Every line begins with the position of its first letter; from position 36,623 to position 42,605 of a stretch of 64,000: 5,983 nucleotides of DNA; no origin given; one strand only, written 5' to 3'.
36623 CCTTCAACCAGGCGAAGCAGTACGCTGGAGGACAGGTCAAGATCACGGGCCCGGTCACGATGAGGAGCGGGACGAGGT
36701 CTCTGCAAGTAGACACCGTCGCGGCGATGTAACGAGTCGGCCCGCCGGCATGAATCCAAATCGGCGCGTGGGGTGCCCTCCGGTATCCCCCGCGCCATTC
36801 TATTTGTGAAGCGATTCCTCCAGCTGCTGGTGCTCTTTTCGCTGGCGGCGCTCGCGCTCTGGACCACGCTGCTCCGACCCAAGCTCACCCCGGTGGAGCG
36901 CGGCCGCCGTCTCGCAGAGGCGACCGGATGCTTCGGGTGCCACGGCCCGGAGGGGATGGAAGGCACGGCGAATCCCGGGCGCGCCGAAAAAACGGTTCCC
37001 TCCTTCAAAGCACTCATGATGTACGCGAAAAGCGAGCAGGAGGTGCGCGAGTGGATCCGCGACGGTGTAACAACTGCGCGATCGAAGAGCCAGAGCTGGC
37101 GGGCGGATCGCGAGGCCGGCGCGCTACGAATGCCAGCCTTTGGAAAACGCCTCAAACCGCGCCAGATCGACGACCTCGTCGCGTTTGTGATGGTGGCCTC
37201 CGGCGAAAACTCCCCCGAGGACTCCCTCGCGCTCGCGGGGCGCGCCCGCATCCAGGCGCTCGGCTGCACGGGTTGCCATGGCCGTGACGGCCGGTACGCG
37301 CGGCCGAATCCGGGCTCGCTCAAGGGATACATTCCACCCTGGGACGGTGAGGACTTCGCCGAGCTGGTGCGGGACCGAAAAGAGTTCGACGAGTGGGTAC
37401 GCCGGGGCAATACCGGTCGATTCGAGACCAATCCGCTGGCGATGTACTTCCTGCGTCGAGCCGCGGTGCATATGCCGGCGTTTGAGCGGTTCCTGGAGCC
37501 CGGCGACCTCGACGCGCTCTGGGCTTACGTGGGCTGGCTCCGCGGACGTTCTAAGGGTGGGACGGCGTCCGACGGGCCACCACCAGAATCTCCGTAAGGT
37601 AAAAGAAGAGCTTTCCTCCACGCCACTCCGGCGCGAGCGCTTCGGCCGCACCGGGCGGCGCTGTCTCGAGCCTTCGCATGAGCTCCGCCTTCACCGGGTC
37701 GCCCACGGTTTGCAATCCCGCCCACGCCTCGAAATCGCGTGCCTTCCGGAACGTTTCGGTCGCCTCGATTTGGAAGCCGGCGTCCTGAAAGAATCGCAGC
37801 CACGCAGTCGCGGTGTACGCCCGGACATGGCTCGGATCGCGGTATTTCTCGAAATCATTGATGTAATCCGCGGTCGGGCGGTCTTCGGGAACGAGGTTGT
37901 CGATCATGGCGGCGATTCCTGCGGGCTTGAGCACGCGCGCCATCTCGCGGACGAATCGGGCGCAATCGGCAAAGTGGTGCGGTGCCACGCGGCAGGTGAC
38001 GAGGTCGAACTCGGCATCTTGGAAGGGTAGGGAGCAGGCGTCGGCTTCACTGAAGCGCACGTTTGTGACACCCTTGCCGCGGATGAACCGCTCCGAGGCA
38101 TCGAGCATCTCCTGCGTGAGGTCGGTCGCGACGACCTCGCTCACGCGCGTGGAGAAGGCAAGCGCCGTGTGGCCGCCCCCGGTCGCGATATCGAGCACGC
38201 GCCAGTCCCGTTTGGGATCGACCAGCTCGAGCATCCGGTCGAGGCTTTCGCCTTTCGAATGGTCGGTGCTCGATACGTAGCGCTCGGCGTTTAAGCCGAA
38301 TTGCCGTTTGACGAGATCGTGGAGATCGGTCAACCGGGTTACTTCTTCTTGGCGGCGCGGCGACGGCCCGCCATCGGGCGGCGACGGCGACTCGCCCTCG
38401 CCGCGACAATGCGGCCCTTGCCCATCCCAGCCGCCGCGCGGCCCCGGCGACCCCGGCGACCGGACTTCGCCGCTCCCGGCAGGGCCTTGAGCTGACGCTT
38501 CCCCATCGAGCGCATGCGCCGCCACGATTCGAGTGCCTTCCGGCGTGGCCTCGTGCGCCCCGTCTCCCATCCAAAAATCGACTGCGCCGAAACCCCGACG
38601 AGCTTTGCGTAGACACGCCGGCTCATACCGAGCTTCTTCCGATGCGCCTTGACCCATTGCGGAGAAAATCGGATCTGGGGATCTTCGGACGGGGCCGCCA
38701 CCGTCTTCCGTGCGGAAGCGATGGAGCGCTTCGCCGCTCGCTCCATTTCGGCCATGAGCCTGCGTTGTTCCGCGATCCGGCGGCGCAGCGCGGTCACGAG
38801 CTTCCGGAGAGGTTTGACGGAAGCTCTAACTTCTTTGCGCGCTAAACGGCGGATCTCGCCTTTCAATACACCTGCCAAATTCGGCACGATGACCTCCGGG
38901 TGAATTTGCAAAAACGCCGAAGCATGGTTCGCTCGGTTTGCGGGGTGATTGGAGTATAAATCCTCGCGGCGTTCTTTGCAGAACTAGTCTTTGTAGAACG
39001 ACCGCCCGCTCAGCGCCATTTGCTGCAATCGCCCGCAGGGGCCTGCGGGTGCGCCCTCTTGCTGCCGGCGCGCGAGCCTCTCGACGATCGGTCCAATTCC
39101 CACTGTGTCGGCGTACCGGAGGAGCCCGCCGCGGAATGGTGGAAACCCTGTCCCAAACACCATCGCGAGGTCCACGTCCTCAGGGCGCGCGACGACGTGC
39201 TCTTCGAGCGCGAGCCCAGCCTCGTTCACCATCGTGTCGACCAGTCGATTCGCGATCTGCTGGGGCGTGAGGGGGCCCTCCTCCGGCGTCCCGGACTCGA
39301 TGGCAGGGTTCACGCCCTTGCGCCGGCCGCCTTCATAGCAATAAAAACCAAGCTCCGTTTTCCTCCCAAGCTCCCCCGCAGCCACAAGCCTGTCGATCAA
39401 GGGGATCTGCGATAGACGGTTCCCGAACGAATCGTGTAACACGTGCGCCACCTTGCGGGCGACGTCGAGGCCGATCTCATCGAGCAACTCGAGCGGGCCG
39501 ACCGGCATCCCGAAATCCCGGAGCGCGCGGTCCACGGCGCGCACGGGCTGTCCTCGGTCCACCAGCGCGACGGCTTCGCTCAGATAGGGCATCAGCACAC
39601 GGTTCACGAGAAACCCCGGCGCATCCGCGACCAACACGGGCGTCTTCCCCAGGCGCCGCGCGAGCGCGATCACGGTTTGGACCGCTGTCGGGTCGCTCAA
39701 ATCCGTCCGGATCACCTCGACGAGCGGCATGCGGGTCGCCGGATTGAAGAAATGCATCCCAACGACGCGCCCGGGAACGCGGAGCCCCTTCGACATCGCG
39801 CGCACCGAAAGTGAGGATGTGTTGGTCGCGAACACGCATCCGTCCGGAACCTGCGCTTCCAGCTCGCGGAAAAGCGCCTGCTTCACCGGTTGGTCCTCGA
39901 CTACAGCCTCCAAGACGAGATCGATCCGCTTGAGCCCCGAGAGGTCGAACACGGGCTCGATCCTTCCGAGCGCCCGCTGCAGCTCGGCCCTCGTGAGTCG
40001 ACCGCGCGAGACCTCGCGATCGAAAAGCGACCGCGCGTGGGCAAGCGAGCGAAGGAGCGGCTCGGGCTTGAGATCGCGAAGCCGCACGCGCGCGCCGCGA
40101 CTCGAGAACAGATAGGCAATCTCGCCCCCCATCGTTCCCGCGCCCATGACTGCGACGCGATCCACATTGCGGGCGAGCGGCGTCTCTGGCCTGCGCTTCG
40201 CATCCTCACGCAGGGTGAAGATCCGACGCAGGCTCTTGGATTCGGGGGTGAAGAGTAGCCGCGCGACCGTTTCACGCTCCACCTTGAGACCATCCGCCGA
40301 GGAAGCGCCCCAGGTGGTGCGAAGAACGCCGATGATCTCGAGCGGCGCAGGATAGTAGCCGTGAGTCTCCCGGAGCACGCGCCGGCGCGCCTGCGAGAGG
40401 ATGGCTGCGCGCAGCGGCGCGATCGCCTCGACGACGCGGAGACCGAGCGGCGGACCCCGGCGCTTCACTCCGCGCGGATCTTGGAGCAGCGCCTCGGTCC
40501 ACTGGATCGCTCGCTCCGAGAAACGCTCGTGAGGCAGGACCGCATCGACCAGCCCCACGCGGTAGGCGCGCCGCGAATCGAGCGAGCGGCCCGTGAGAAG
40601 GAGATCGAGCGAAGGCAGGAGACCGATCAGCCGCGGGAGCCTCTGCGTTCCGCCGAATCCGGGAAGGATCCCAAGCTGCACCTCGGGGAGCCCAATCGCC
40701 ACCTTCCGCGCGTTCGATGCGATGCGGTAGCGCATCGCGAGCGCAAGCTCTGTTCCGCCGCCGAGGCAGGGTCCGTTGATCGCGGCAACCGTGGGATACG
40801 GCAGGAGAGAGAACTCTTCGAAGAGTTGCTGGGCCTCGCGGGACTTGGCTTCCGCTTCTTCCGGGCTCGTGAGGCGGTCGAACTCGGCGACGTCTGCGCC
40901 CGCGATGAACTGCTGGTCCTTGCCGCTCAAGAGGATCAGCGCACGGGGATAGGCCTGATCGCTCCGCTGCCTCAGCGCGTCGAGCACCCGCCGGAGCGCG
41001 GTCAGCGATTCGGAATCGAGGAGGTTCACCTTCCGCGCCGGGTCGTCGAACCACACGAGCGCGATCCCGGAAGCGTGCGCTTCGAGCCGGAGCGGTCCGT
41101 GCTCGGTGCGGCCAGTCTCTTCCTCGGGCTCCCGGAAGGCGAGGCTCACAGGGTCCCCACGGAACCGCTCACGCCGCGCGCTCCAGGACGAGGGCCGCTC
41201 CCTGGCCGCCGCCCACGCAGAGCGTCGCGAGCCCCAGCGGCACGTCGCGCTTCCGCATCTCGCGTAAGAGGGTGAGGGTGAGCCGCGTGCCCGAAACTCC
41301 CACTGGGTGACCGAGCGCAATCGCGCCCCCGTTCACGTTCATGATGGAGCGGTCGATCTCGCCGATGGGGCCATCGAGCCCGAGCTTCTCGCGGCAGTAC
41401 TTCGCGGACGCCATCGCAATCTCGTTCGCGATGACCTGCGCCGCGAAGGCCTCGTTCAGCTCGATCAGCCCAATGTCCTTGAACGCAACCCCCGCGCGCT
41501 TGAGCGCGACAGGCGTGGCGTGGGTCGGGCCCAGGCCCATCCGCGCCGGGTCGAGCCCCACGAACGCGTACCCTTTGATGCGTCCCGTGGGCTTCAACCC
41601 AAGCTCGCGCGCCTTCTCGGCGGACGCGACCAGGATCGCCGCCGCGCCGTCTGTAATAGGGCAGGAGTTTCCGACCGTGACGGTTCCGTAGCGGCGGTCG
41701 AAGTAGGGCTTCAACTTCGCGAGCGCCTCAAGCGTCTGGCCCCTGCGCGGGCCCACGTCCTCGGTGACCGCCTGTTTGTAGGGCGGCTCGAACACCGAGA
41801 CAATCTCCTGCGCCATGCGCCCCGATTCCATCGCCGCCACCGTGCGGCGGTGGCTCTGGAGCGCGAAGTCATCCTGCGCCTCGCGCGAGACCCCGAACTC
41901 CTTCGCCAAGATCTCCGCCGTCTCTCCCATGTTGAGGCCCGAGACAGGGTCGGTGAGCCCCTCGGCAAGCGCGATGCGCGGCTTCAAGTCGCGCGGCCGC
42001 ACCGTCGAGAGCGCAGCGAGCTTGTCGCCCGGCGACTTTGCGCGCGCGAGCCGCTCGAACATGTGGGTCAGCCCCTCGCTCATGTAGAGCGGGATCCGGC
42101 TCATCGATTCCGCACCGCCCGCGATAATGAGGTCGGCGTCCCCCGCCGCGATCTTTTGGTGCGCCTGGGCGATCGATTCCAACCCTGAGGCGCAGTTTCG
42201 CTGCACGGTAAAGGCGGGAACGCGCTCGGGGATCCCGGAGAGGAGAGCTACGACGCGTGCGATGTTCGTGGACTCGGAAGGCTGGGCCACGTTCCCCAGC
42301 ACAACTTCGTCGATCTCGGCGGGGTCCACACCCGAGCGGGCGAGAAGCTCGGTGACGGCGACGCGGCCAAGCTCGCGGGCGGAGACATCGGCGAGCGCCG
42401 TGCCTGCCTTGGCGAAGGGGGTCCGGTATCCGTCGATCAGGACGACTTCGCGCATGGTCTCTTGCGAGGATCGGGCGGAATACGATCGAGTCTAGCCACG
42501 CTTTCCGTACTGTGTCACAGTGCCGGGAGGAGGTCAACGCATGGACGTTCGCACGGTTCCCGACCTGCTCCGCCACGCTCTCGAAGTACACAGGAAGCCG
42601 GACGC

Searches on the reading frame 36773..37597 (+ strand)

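Call 28: search_protein_families(library=pfam, proteins=[window:36773-37597:+], max_evalue=0.001)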
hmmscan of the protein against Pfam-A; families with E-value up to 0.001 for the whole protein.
window:36773-37597:+ (274 aa): 2 families
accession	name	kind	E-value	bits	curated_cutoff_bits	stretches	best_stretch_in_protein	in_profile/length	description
PF00034.26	Cytochrom_C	-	9.5e-14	52.9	21.3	1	41-140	1-87/90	Cytochrome c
PF13442.11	Cytochrome_CBB3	-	1.1e-11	45.3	27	1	41-139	3-68/68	Cytochrome C oxidase, cbb3-type, subunit III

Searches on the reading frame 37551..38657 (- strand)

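Call 32: search_protein_families(library=pfam, proteins=[window:37551-38657:-], max_evalue=0.001)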
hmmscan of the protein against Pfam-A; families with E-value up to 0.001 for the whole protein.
window:37551-38657:- (368 aa): 7 families
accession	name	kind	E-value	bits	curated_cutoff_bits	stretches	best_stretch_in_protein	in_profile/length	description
PF08241.18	Methyltransf_11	-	4.2e-23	82.2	21.2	1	155-250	1-94/95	Methyltransferase domain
PF13649.12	Methyltransf_25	-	5.5e-22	78.7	27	1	154-247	1-97/97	Methyltransferase domain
PF13847.12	Methyltransf_31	-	2.2e-18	66.8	27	1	150-270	3-127/145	Methyltransferase domain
PF01209.24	Ubie_methyltran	-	1.6e-16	60.8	20.1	1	142-253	39-153/233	ubiE/COQ5 methyltransferase family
PF13489.12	Methyltransf_23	-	7.5e-14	52.2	27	1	139-298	13-162/164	Methyltransferase domain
PF08242.18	Methyltransf_12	-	1.9e-12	48.2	30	1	155-248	1-97/98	Methyltransferase domain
PF01135.25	PCMT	-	2.8e-05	24.4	20.3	1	139-225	62-151/210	Protein-L-isoaspartate(D-aspartate) O-methyltransferase (PCMT)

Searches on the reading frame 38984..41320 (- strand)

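Call 32: search_protein_families(library=pfam, proteins=[window:38984-41320:-], max_evalue=0.001)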
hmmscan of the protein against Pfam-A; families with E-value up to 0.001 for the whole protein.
window:38984-41320:- (778 aa): 4 families
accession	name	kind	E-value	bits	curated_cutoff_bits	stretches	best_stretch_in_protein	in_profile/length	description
PF02737.24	3HCDH_N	-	7.6e-55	186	22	1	389-566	2-179/180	3-hydroxyacyl-CoA dehydrogenase, NAD binding domain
PF00725.27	3HCDH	-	4.5e-36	123.7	22.1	2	569-662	1-97/97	3-hydroxyacyl-CoA dehydrogenase, C-terminal domain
PF00378.25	ECH_1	-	4.2e-34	118.4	27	1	83-283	3-195/251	Enoyl-CoA hydratase/isomerase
PF16113.10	ECH_2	-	1.9e-20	74.1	27.2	1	96-269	10-179/335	Enoyl-CoA hydratase/isomerase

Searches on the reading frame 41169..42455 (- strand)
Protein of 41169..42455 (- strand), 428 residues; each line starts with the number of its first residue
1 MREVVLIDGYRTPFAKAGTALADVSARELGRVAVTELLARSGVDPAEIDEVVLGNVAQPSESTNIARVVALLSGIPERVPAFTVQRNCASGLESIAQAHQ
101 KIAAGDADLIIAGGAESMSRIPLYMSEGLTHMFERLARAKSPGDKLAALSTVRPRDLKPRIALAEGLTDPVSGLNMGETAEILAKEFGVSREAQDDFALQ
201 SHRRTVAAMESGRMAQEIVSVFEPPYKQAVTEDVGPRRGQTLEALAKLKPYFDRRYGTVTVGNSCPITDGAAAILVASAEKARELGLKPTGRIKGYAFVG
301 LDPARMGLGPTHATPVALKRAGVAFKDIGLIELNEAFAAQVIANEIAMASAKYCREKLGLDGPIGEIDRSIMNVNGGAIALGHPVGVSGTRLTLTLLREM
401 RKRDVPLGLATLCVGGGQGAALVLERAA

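Call 32: search_protein_families(library=pfam, proteins=[window:41169-42455:-], max_evalue=0.001)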
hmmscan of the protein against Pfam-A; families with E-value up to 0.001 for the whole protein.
window:41169-42455:- (428 aa): 3 families
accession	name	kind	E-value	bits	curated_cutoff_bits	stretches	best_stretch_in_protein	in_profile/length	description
PF00108.29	Thiolase_N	-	2.7e-75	253.5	26.4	1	4-279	1-259/260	Thiolase, N-terminal domain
PF02803.24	Thiolase_C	-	3.3e-41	140.2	27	1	287-426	1-123/123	Thiolase, C-terminal domain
PF00109.32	ketoacyl-synt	-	1.2e-07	32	20.8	1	80-119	166-205/252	Beta-ketoacyl synthase, N-terminal domain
